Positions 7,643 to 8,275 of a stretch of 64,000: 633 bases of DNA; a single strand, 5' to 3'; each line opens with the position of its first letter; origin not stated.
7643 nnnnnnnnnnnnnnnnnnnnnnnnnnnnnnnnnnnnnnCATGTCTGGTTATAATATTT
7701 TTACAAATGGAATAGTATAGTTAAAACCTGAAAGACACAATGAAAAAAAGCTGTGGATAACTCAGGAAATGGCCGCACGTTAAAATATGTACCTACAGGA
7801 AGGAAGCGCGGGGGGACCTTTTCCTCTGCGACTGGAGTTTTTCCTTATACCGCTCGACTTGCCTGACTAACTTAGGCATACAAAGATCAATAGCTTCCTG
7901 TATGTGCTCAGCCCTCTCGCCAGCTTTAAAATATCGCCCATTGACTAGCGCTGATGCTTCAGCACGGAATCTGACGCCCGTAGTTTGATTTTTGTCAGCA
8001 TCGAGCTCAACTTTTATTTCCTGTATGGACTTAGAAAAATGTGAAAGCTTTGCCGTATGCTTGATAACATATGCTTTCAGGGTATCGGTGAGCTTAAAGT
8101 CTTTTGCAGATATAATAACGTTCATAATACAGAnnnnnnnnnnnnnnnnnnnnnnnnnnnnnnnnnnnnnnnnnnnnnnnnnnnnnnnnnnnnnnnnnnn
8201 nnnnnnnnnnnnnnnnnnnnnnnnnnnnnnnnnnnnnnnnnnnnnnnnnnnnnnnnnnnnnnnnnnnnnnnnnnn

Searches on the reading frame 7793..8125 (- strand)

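Call 7: search_protein_families(library=pfam, proteins=[window:7793-8125:-])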
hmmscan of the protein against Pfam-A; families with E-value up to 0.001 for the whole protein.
window:7793-8125:- (110 aa): 1 family
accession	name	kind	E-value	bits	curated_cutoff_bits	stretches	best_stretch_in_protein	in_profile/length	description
PF02482.25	Ribosomal_S30AE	-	6.9e-18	65.6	23.7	1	3-98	1-88/88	Sigma 54 modulation protein / S30EA ribosomal protein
